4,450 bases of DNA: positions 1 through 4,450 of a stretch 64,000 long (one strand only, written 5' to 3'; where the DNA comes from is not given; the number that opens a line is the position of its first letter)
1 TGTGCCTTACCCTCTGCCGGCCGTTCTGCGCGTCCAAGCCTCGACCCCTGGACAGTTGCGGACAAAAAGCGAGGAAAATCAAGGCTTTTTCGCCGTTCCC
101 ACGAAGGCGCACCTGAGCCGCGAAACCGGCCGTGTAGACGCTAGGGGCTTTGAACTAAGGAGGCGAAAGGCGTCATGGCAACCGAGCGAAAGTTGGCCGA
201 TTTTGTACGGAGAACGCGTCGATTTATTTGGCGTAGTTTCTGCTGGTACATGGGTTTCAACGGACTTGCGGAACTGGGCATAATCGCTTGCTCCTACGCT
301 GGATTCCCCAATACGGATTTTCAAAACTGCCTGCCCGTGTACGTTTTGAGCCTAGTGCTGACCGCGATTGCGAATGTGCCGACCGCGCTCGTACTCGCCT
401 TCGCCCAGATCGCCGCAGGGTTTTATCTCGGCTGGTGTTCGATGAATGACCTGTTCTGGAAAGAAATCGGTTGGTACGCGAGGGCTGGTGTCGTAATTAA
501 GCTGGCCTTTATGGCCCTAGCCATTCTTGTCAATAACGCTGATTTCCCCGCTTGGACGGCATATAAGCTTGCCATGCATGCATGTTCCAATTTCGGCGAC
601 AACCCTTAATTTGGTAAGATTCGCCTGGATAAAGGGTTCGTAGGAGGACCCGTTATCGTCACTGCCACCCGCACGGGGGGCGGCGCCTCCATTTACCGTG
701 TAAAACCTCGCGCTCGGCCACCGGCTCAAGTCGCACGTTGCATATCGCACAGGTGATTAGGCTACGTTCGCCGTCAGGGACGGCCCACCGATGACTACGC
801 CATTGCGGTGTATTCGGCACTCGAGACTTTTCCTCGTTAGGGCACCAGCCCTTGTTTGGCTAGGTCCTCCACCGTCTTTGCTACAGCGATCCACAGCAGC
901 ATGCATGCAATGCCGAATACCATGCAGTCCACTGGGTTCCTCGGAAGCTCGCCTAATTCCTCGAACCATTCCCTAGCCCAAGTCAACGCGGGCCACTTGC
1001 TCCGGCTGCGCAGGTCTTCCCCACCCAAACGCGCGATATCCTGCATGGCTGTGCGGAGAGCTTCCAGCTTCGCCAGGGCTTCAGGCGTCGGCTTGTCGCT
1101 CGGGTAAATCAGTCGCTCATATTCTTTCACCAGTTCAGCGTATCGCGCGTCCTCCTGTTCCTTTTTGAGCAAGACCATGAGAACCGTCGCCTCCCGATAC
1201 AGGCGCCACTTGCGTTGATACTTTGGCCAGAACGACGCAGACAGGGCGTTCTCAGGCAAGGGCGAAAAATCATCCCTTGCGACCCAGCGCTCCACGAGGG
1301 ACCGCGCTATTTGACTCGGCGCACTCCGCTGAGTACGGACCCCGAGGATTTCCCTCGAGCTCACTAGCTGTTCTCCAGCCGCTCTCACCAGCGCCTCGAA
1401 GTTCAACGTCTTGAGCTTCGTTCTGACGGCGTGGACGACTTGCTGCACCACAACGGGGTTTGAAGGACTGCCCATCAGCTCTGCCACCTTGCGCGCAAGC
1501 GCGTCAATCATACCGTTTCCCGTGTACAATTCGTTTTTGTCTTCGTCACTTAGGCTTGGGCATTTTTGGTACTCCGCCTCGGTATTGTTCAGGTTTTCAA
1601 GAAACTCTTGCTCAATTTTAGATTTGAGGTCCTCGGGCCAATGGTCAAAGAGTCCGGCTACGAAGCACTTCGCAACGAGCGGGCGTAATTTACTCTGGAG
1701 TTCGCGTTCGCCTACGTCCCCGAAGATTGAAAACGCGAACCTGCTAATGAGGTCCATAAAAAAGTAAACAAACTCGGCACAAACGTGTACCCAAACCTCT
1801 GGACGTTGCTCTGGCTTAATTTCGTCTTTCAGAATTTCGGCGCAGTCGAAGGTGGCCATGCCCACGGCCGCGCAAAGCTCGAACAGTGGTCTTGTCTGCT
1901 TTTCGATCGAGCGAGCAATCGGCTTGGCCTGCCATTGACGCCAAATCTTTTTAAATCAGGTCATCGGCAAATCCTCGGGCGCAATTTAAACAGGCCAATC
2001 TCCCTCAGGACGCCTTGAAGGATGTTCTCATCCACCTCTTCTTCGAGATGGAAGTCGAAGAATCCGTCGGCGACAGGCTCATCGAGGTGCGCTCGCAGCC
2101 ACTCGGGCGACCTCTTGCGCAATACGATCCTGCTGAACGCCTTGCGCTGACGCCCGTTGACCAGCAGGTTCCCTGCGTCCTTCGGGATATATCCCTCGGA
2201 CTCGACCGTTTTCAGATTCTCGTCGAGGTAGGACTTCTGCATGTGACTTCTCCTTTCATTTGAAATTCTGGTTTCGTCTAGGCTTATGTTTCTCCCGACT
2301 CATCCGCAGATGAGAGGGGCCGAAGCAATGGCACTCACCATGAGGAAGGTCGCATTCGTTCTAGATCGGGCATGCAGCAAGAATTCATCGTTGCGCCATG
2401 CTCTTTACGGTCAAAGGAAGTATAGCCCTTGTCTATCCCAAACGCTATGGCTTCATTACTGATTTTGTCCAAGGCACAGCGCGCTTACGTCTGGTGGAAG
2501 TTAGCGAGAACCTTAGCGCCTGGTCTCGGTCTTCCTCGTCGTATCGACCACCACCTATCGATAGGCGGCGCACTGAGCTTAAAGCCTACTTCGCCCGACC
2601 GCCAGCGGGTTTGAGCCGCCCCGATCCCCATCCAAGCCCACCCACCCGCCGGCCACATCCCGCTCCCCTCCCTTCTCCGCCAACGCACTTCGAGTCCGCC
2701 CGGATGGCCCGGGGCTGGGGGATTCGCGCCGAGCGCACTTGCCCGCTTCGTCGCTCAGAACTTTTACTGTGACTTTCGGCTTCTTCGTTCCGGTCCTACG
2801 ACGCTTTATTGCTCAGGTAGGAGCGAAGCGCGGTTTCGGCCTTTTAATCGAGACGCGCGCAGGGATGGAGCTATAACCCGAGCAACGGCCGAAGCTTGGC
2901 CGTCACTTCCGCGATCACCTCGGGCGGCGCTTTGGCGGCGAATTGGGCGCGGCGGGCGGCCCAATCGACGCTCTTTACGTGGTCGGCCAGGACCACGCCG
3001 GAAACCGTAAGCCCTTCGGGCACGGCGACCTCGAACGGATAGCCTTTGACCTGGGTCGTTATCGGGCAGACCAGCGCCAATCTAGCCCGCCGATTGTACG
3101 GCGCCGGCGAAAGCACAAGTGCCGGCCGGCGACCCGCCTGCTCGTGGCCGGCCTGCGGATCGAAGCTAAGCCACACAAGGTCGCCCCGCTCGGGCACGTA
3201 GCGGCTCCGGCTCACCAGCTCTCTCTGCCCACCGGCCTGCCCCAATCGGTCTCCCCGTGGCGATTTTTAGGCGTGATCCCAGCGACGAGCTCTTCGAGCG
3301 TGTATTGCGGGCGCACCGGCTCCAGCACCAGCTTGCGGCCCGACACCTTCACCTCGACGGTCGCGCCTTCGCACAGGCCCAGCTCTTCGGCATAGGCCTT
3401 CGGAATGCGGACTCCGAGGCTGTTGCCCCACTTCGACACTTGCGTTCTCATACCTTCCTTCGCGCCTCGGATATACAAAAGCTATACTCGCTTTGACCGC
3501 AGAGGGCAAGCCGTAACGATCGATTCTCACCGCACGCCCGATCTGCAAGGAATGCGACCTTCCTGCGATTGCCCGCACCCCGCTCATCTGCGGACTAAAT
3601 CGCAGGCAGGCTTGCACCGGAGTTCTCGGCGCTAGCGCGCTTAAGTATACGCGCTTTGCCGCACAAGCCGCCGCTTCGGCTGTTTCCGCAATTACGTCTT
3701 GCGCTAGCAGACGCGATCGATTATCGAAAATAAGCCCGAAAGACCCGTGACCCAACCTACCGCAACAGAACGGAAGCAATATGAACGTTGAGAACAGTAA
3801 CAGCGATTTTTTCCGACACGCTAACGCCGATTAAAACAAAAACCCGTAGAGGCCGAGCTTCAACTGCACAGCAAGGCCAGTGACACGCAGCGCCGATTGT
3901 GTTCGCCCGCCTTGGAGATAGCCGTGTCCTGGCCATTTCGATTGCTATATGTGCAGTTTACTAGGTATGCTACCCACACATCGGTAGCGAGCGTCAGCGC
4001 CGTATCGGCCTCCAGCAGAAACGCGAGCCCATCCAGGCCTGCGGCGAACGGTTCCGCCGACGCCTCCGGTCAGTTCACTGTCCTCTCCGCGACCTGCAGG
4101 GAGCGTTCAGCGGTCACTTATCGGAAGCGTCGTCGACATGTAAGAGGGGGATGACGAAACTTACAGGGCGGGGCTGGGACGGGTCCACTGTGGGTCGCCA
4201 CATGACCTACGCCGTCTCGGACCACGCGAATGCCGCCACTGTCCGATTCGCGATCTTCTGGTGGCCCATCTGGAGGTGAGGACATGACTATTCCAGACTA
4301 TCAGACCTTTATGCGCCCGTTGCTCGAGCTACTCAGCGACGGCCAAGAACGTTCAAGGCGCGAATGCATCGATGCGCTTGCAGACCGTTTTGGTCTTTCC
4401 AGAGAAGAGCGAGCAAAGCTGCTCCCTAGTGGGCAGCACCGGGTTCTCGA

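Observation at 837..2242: Unrecognisable two-gene cassette (93 aa, then 342 aa with C-terminal TM helix) embedded between MazEF and Mrr in a low-GC islet: candidate novel defence/abortive-infection module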

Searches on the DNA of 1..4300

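Call 72: search_rna_families(source=window, start=1, end=4300, threshold=evalue, max_evalue=1)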
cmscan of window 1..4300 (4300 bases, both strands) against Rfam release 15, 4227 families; matches with E-value up to 1: 1.
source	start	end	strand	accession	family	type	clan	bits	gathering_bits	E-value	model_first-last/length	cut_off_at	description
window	2546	2609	-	RF02679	Pistol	Gene; ribozyme;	-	22.5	34.5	0.53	1-68/68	no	Pistol ribozyme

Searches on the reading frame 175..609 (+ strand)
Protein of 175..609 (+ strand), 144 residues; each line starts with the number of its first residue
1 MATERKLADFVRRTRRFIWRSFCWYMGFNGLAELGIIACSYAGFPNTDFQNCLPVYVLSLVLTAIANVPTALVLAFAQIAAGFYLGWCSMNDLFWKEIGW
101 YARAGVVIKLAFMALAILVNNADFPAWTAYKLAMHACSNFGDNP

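Call 3: search_protein_families(library=pfam, proteins=[window:175-609:+], max_evalue=1)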
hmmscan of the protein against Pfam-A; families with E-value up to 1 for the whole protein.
window:175-609:+ (144 aa): 1 family
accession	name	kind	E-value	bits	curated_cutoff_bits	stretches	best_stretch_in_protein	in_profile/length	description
PF06645.18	SPC12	-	0.11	13.1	23.6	1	36-69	21-54/71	Microsomal signal peptidase 12 kDa subunit (SPC12)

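Call 4: search_protein_families(library=padloc, proteins=[window:175-609:+], max_evalue=1)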
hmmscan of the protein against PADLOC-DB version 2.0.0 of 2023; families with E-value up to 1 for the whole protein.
window:175-609:+ (144 aa): 0 families

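Call 5: search_protein_families(library=ncbifam, proteins=[window:175-609:+], max_evalue=1)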
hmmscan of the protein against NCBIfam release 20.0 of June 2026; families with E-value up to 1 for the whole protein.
window:175-609:+ (144 aa): 0 families

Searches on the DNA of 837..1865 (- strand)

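Call 22: search_rna_families(source=L001, threshold=gathering)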
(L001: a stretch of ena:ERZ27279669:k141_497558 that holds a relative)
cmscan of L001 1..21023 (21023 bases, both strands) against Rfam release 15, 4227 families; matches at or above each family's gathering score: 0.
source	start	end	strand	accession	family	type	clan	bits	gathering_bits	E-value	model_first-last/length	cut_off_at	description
